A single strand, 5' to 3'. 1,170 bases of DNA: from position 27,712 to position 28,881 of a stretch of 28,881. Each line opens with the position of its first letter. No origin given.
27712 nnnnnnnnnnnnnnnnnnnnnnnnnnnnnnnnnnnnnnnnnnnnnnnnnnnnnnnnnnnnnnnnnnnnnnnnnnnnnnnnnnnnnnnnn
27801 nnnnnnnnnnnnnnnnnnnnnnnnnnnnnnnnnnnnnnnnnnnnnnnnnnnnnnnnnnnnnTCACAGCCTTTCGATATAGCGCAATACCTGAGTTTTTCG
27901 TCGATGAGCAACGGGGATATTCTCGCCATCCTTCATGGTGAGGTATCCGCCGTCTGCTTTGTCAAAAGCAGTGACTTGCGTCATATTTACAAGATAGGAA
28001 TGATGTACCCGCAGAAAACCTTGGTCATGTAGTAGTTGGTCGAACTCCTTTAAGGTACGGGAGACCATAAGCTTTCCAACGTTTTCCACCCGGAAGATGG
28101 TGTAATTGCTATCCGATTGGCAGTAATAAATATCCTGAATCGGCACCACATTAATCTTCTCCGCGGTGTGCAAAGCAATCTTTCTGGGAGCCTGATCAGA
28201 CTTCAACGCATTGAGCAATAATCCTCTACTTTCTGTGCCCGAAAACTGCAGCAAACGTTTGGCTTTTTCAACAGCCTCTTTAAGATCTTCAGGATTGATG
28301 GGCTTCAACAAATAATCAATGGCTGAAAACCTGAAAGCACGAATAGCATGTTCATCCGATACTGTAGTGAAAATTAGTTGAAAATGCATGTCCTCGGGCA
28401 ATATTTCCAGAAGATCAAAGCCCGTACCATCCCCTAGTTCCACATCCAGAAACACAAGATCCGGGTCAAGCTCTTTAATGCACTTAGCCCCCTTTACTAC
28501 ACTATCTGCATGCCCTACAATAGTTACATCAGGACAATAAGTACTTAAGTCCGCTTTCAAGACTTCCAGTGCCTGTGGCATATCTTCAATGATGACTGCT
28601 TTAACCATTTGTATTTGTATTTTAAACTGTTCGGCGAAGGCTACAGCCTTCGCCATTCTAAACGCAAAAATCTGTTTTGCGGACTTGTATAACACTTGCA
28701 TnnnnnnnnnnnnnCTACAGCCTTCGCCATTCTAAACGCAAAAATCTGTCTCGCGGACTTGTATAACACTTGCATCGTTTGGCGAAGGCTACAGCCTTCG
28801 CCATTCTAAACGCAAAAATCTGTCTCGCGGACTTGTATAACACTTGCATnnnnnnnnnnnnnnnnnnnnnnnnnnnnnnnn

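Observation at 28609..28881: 74-bp tandem repeat array abutting the promoter of an orphan LytTR response regulator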

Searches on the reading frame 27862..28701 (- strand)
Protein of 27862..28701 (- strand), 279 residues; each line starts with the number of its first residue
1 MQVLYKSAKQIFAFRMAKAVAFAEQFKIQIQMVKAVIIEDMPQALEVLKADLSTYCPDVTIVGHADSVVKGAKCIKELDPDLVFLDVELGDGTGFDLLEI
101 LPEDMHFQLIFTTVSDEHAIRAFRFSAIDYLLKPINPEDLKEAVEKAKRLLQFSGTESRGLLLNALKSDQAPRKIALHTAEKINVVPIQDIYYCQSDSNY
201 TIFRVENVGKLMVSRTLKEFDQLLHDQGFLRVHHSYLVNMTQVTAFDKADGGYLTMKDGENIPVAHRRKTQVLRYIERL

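Call 12: find_encoding_contigs(protein=window:27862-28608:-, flank=10000, max_places=10)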
Protein window:27862-28608:- (248 aa): no gene with exactly this product is on record in the collection.

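Call 13: search_protein_families(library=pfam, proteins=[window:27862-28608:-])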
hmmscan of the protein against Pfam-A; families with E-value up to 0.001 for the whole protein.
window:27862-28608:- (248 aa): 2 families
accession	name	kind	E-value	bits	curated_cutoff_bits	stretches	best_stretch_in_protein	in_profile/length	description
PF04397.21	LytTR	-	3.3e-18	66.1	22.6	1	151-242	2-94/98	LytTr DNA-binding domain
PF00072.30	Response_reg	-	1.1e-15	58.2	30.2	1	5-114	2-111/111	Response regulator receiver domain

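Call 15: find_encoding_contigs(protein=window:27862-28701:-, flank=10000, max_places=10)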
Protein window:27862-28701:- (279 aa): no gene with exactly this product is on record in the collection.

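Call 17: find_homologous_proteins(query=window:27862-28608:-, max_evalue=1e-20)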
Query window:27862-28608:- (248 aa): 6134 proteins with E <= 1e-20 among 8000 candidates; the best 120 are listed.
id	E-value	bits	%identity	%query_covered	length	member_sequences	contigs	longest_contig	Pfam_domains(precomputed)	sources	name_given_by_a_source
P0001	8.5e-160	547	100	100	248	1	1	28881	PF04397.22,PF00072.31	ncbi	-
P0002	2.1e-88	314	57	100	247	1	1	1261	PF04397.22,PF00072.31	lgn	-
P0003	2.1e-86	307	57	100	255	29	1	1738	PF04397.22,PF00072.31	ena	-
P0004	3.7e-84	300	57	100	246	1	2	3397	PF04397.22,PF00072.31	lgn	-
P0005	1.1e-83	298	55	100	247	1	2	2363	PF04397.22,PF00072.31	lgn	-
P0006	2.6e-83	297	56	100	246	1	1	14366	PF04397.22,PF00072.31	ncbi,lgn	-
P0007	5.5e-83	296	56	100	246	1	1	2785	PF04397.22,PF00072.31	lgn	-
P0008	9.0e-83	295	54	100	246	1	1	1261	PF04397.22,PF00072.31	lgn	-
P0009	1.3e-82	295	56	100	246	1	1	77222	PF04397.22,PF00072.31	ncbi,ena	-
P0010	1.8e-82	294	55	100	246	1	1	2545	PF04397.22,PF00072.31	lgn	-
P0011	4.3e-82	293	57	96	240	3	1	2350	PF04397.22,PF00072.31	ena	-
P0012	8.6e-82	292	56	100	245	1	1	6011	PF04397.22,PF00072.31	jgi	jgi:two-component system LytT family response regulator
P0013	1.1e-81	292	55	100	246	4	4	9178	PF04397.22,PF00072.31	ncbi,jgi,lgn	ncbi:MAG: two-component system LytT family response regulator [Saprospiraceae bacterium]|jgi:two-com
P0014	1.1e-80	289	54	100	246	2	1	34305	PF04397.22,PF00072.31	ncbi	ncbi:MAG: LytR/AlgR family response regulator transcription factor [Saprospiraceae bacterium]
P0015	1.6e-80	288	54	100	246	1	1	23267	PF04397.22,PF00072.31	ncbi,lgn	-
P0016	2.5e-80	287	54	100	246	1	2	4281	PF04397.22,PF00072.31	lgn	-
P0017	3.0e-80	287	54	100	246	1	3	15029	PF04397.22,PF00072.31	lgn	-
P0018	5.6e-80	286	54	100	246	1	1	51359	PF04397.22,PF00072.31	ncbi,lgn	-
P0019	5.9e-80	286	54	100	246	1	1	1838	PF04397.22,PF00072.31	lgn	-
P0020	8.8e-80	286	54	99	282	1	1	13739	PF04397.22,PF00072.31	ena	-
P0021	2.0e-79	284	55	99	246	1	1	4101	PF04397.22,PF00072.31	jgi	jgi:two-component system LytT family response regulator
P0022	2.5e-79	284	55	99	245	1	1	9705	PF04397.22,PF00072.31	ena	-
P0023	2.8e-79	284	54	100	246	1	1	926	PF04397.22,PF00072.31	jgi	-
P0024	2.8e-79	284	53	100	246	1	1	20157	PF04397.22,PF00072.31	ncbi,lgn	-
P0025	3.8e-79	283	53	99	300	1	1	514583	PF04397.22,PF00072.31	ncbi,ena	-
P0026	4.0e-79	283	53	100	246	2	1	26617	PF04397.22,PF00072.31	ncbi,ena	-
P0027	4.8e-79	283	53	100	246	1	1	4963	PF04397.22,PF00072.31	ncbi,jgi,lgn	-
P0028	4.8e-79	283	53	99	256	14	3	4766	PF04397.22,PF00072.31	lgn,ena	-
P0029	6.2e-79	283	53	99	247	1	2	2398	PF04397.22,PF00072.31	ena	-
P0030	8.9e-79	282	52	100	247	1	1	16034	PF04397.22,PF00072.31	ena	-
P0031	1.1e-78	282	53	100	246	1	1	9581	PF04397.22,PF00072.31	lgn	-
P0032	1.3e-78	282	53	100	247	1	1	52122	PF04397.22,PF00072.31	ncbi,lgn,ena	-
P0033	1.6e-78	281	52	100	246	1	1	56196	PF04397.22,PF00072.31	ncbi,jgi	-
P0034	2.0e-78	281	52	100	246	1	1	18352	PF04397.22,PF00072.31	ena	-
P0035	3.1e-78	281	53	99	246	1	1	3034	PF04397.22,PF00072.31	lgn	-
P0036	3.4e-78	280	53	100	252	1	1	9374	PF04397.22,PF00072.31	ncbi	-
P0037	3.4e-78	280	54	100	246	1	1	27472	PF04397.22,PF00072.31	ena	-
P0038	5.1e-78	280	52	99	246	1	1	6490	PF04397.22,PF00072.31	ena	-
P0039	6.9e-78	279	53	100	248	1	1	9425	PF04397.22,PF00072.31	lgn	-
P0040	1.1e-77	279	53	100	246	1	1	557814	PF04397.22,PF00072.31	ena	-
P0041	1.5e-77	278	53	100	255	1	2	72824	PF04397.22,PF00072.31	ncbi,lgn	ncbi:MAG: LytTR family DNA-binding domain-containing protein [Bacteroidota bacterium]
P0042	1.6e-77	278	52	100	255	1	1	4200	PF04397.22,PF00072.31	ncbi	ncbi:MAG: LytTR family DNA-binding domain-containing protein [Bacteroidota bacterium]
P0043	1.7e-77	278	53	100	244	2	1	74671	PF04397.22,PF00072.31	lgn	-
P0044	2.9e-77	277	52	100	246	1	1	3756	PF04397.22,PF00072.31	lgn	-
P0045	4.4e-77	277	53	100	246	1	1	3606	PF04397.22,PF00072.31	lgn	-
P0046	5.5e-77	276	52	100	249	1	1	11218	PF04397.22,PF00072.31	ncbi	-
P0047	5.7e-77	276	53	99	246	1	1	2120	PF04397.22,PF00072.31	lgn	-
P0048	6.0e-77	276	50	99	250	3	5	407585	PF04397.22,PF00072.31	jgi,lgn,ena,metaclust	metaclust:\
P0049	6.2e-77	276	52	100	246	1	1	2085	PF04397.22,PF00072.31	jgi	-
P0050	7.5e-77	276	52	99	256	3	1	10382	PF04397.22,PF00072.31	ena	-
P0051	7.5e-77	276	52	100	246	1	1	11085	PF04397.22,PF00072.31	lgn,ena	-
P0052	7.7e-77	276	53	100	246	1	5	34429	PF04397.22,PF00072.31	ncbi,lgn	-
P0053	8.2e-77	276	51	100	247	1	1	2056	PF04397.22,PF00072.31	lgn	-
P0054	8.6e-77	276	53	100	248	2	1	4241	PF04397.22,PF00072.31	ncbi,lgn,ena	-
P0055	1.0e-76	276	53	99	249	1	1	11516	PF04397.22,PF00072.31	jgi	jgi:two-component system LytT family response regulator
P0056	1.1e-76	275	52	100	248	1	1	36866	PF04397.22,PF00072.31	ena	-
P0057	1.1e-76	275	52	100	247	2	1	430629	PF04397.22,PF00072.31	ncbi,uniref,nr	ncbi:LytR/AlgR family response regulator transcription factor [Portibacter marinus]|uniref:LytR/AlgR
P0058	1.4e-76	275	51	100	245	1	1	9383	PF04397.22,PF00072.31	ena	-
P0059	1.4e-76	275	52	100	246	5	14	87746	PF04397.22,PF00072.31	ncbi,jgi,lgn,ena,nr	ncbi:MAG: LytTR family DNA-binding domain-containing protein [Bacteroidetes bacterium]|jgi:two-compo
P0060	1.5e-76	275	51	100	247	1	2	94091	PF04397.22,PF00072.31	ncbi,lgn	-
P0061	1.5e-76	275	53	100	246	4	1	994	PF04397.22,PF00072.31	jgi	jgi:two-component system LytT family response regulator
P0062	1.7e-76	275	52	100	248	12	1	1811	PF04397.22,PF00072.31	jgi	-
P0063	1.8e-76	275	53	100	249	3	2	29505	PF04397.22,PF00072.31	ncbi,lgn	-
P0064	2.0e-76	275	54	100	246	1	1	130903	PF04397.22,PF00072.31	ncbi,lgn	ncbi:MAG: LytTR family DNA-binding domain-containing protein [Bacteroidota bacterium]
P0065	2.6e-76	274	53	100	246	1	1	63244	PF04397.22,PF00072.31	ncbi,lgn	ncbi:MAG: LytTR family DNA-binding domain-containing protein [Bacteroidota bacterium]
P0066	2.8e-76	274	52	100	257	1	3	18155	PF04397.22,PF00072.31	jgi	jgi:two-component system LytT family response regulator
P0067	2.9e-76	274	51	99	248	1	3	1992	PF04397.22,PF00072.31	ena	-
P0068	3.0e-76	274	52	99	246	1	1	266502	PF04397.22,PF00072.31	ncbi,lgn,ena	-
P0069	3.7e-76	274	53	99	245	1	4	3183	PF04397.22,PF00072.31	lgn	-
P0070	4.5e-76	273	50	100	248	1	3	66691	PF04397.22,PF00072.31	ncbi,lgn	-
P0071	5.1e-76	273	52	100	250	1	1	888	PF04397.22,PF00072.31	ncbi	-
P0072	7.3e-76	273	55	98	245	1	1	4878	PF04397.22,PF00072.31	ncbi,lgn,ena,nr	ncbi:MAG: response regulator transcription factor [Saprospiraceae bacterium]|nr:response regulator t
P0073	7.9e-76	273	54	99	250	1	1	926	PF04397.22,PF00072.31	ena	-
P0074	8.6e-76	272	54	100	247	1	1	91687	PF04397.22,PF00072.31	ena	-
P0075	9.2e-76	272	51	100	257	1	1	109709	PF04397.22,PF00072.31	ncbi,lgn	-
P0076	9.5e-76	272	52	99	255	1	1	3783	PF04397.22,PF00072.31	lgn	-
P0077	1.2e-75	272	52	100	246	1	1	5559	PF04397.22,PF00072.31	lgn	-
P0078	1.2e-75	272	50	100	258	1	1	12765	PF04397.22,PF00072.31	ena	-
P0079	1.3e-75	272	53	100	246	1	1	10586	PF04397.22,PF00072.31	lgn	-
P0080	1.3e-75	272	51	99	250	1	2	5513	PF04397.22,PF00072.31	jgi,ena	jgi:two-component system LytT family response regulator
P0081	1.5e-75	272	51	100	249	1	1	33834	PF04397.22,PF00072.31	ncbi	-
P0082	1.6e-75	272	52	100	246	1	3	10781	PF04397.22,PF00072.31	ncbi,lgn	-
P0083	1.7e-75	272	52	100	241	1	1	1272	PF04397.22,PF00072.31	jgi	-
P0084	1.7e-75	272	52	100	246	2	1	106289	PF04397.22,PF00072.31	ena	-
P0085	1.7e-75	272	52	98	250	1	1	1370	PF04397.22,PF00072.31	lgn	-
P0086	1.9e-75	271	51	100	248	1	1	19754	PF04397.22,PF00072.31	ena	-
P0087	2.4e-75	271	53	99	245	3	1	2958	PF04397.22,PF00072.31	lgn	-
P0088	3.3e-75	271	51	99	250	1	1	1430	PF04397.22,PF00072.31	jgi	jgi:two-component system LytT family response regulator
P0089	3.7e-75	270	55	98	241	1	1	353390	PF04397.22,PF00072.31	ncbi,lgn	ncbi:MAG: LytTR family DNA-binding domain-containing protein [Crocinitomicaceae bacterium]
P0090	3.9e-75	270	53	100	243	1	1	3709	PF04397.22,PF00072.31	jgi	-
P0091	4.2e-75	270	53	99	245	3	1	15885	PF04397.22,PF00072.31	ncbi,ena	-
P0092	4.5e-75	270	52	100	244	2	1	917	PF04397.22,PF00072.31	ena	-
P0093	5.0e-75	270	50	100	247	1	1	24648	PF04397.22,PF00072.31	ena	-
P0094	5.1e-75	270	50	100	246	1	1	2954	PF04397.22,PF00072.31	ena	-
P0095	6.6e-75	270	51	99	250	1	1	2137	PF04397.22,PF00072.31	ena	-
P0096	6.7e-75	270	55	100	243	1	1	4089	PF04397.22,PF00072.31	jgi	-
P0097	7.3e-75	269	51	100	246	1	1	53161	PF04397.22,PF00072.31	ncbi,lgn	-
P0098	8.7e-75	269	52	99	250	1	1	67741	PF04397.22,PF00072.31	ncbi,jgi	jgi:two-component system, LytTR family, response regulator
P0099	1.2e-74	269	52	100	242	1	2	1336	PF04397.22,PF00072.31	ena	-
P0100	1.4e-74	269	52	99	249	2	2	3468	PF04397.22,PF00072.31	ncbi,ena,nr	ncbi:MAG: response regulator transcription factor [Saprospiraceae bacterium]|nr:response regulator t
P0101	1.4e-74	269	53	100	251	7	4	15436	PF04397.22,PF00072.31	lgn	-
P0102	1.5e-74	268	51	100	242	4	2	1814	PF04397.22,PF00072.31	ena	-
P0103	1.5e-74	268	53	99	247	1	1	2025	PF04397.22,PF00072.31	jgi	-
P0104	1.6e-74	268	52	100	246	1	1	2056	PF04397.22,PF00072.31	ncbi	ncbi:MAG: LytTR family DNA-binding domain-containing protein [Bacteroidota bacterium]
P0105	1.8e-74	268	51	100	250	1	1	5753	PF04397.22,PF00072.31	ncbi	-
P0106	1.9e-74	268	53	100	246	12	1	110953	PF04397.22,PF00072.31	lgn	-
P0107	2.0e-74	268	53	93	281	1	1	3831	PF04397.22,PF00072.31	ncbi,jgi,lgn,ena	jgi:two-component system LytT family response regulator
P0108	2.4e-74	268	52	100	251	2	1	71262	PF04397.22,PF00072.31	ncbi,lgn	-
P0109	2.5e-74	268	52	100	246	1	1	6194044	PF04397.22,PF00072.31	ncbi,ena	-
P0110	3.6e-74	267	51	100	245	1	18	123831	PF04397.22,PF00072.31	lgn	-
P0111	3.7e-74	267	52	100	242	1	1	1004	PF04397.22,PF00072.31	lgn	-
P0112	4.6e-74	267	51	97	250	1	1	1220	PF04397.22,PF00072.31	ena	-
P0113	4.7e-74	267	52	100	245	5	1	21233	PF04397.22,PF00072.31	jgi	jgi:two-component system, LytTR family, response regulator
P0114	5.0e-74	267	52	100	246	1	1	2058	PF04397.22,PF00072.31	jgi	-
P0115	6.3e-74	266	51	99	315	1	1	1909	PF04397.22,PF00072.31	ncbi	-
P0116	6.4e-74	266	50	100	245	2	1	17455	PF04397.22,PF00072.31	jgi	-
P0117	7.7e-74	266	50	100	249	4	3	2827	PF04397.22,PF00072.31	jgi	jgi:two-component system LytT family response regulator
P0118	7.7e-74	266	53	99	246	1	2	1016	PF04397.22,PF00072.31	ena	-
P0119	8.2e-74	266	53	100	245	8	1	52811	PF04397.22,PF00072.31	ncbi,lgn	ncbi:MAG: LytTR family DNA-binding domain-containing protein [Bacteroidota bacterium]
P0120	8.4e-74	266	51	100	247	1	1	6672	PF04397.22,PF00072.31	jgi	-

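Call 18: find_encoding_contigs(protein=P0001, flank=10000, max_places=5)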
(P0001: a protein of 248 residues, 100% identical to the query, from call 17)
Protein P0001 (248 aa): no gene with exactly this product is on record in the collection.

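Call 19: list_cluster_members(proteins=[P0001])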
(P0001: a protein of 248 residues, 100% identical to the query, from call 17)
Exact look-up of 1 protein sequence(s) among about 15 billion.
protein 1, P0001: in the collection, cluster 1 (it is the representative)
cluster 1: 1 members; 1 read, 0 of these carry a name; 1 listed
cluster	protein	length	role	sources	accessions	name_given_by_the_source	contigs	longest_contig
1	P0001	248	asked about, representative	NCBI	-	-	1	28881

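Call 24: find_encoding_contigs(protein=P0009, flank=6000, max_places=2)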
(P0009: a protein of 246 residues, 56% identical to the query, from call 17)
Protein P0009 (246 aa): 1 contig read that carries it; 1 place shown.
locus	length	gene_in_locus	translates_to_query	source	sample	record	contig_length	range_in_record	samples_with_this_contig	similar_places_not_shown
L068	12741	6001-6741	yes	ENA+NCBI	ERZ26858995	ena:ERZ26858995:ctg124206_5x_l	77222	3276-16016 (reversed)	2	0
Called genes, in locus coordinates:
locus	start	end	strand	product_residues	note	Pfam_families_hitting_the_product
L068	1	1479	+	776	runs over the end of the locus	PF13620:CarboxypepD_reg, PF13715:CarbopepD_reg_2, PF07715:Plug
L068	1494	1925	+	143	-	PF01475:FUR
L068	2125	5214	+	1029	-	PF07494:Reg_prop (faint), PF23748:Beta-prop_LRRK2 (faint), PF08450:SGL (faint), PF07495:Y_Y_Y, PF06580:His_kinase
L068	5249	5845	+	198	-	-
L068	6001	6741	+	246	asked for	PF00072:Response_reg, PF04397:LytTR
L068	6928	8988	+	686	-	PF00515:TPR_1 (faint), PF07719:TPR_2 (faint), PF13181:TPR_8 (faint), PF13424:TPR_12 (faint), PF02518:HATPase_c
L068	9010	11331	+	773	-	PF07715:Plug, PF00593:TonB_dep_Rec_b-barrel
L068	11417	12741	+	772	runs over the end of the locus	PF13424:TPR_12 (faint), PF00515:TPR_1 (faint), PF13181:TPR_8 (faint), PF00211:Guanylate_cyc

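Call 25: find_encoding_contigs(protein=P0014, flank=6000, max_places=2)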
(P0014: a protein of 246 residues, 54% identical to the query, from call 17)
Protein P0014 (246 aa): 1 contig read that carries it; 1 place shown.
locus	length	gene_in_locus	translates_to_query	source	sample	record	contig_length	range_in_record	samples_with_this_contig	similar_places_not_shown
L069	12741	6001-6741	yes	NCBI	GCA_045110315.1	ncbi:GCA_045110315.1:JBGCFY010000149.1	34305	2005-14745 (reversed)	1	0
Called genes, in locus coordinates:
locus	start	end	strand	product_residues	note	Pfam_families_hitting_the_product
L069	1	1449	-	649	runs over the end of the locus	-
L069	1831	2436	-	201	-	PF02627:CMD (faint)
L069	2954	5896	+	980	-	PF07494:Reg_prop (faint), PF08450:SGL (faint), PF07495:Y_Y_Y, PF06580:His_kinase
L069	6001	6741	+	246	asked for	PF00072:Response_reg, PF04397:LytTR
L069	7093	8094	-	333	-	PF01145:Band_7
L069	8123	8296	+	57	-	-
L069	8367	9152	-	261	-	PF02089:Palm_thioest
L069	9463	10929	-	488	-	PF03007:WS_DGAT_cat, PF06974:WS_DGAT_C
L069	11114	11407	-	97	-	PF02036:SCP2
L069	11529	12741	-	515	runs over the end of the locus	PF25653:HMG-CoA_red_N, PF00368:HMG-CoA_red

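Call 26: find_encoding_contigs(protein=P0006, flank=6000, max_places=2)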
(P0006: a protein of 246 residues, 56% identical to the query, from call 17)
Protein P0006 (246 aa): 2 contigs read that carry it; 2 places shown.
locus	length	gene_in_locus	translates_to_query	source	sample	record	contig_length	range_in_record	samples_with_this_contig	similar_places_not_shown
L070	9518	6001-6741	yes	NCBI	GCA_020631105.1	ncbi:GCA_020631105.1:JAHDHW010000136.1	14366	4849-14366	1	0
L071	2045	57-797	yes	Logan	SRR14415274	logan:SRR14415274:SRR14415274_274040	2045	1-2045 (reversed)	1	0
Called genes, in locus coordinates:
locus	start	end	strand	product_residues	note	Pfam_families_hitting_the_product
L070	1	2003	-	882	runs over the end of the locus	PF13688:Reprolysin_5 (weak), PF13582:Reprolysin_3, PF01453:B_lectin (faint)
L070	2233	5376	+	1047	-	PF07494:Reg_prop (faint), PF16819:DUF5074 (faint), PF07495:Y_Y_Y, PF06580:His_kinase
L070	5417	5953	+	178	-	-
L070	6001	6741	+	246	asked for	PF00072:Response_reg, PF04397:LytTR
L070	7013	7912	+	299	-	PF00691:OmpA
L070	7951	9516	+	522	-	?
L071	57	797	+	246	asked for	PF00072:Response_reg, PF04397:LytTR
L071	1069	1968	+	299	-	PF00691:OmpA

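Call 33: find_encoding_contigs(protein=P0018, flank=6000, max_places=1)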
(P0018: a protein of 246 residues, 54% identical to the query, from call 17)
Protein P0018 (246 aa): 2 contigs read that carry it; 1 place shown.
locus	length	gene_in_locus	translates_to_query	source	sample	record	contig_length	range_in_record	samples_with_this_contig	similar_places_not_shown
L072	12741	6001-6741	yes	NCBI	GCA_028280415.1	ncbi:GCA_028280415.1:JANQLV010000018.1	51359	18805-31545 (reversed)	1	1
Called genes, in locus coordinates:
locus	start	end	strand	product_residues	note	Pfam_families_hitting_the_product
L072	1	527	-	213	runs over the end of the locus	-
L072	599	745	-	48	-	-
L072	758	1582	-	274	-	PF00106:adh_short, PF01370:Epimerase, PF08659:KR, PF13460:NAD_binding_10, PF13561:adh_short_C2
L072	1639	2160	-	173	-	PF00440:TetR_N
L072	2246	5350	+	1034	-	PF08450:SGL (faint), PF07494:Reg_prop (faint), PF07495:Y_Y_Y, PF06580:His_kinase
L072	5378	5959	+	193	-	-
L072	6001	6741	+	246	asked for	PF00072:Response_reg, PF04397:LytTR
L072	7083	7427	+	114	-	PF12151:MVL (weak)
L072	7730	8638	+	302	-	PF00691:OmpA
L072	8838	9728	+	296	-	PF02311:AraC_binding, PF12833:HTH_18, PF00165:HTH_AraC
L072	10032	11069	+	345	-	-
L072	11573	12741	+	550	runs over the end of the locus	PF00474:SSF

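Call 34: find_encoding_contigs(protein=P0057, flank=6000, max_places=1)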
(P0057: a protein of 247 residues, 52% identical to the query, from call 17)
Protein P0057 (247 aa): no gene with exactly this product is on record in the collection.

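Call 47: find_encoding_contigs(protein=P0033, flank=5000, max_places=1)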
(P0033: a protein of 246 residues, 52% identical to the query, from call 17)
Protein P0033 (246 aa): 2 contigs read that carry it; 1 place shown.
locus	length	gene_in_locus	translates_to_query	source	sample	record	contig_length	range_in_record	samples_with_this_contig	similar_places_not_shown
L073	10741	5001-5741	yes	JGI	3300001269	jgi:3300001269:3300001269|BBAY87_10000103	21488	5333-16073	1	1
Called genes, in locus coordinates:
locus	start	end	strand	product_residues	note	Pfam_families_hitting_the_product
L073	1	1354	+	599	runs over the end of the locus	PF01541:GIY-YIG, PF27096:UvrC_M, PF22920:UvrC_RNaseH, PF08459:UvrC_RNaseH_dom, PF12826:HHH_2 (weak), PF14520:HHH_5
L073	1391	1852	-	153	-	PF03190:Thioredox_DsbH, PF00085:Thioredoxin, PF13098:Thioredoxin_2, PF13899:Thioredoxin_7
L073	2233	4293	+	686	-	PF02897:Peptidase_S9_N, PF00326:Peptidase_S9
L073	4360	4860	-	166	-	PF03473:MOSC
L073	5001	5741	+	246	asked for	PF00072:Response_reg, PF04397:LytTR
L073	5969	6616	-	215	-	-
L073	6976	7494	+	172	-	PF04542:Sigma70_r2, PF08281:Sigma70_r4_2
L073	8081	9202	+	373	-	PF00756:Esterase, PF02230:Abhydrolase_2 (weak)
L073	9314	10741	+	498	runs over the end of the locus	PF00883:Peptidase_M17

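Call 48: find_encoding_contigs(protein=P0040, flank=5000, max_places=1)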
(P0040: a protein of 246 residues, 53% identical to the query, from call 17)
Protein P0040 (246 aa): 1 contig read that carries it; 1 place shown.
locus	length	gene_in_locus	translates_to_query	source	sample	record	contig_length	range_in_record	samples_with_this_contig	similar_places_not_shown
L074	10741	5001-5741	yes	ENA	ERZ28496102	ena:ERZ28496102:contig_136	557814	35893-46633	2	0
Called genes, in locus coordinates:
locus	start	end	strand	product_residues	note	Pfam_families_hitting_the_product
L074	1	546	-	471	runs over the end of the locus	PF19964:EAD11 (weak), PF20694:TRADD-like_N (weak), PF24481:CT398_CC (weak), PF02591:Zn_ribbon_9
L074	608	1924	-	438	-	PF12698:ABC2_membrane_3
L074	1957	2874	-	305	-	PF00005:ABC_tran, PF13304:AAA_21, PF13732:DrrA1-3_C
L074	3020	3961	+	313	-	PF00781:DAGK_cat, PF19279:YegS_C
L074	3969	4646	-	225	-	PF00149:Metallophos, PF12850:Metallophos_2 (weak)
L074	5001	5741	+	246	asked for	PF00072:Response_reg, PF04397:LytTR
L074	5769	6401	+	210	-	-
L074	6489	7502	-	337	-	PF08239:SH3_3 (weak)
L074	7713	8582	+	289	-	PF12146:Hydrolase_4, PF00561:Abhydrolase_1, PF00975:Thioesterase (weak), PF12697:Abhydrolase_6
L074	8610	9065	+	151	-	PF18186:SLATT_4, PF18160:SLATT_5 (weak)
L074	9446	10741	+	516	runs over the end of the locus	-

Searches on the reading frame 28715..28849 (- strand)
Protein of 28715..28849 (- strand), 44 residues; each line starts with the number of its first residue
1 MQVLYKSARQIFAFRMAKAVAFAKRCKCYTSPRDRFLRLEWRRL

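Call 51: search_protein_families(library=pfam, proteins=[window:28715-28849:-], max_evalue=10)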
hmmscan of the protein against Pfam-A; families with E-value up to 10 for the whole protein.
window:28715-28849:- (44 aa): 0 families

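Call 53: list_cluster_members(proteins=[window:28718-28849:-, window:28644-28775:-, window:28705-28806:+, window:28589-28732:+])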
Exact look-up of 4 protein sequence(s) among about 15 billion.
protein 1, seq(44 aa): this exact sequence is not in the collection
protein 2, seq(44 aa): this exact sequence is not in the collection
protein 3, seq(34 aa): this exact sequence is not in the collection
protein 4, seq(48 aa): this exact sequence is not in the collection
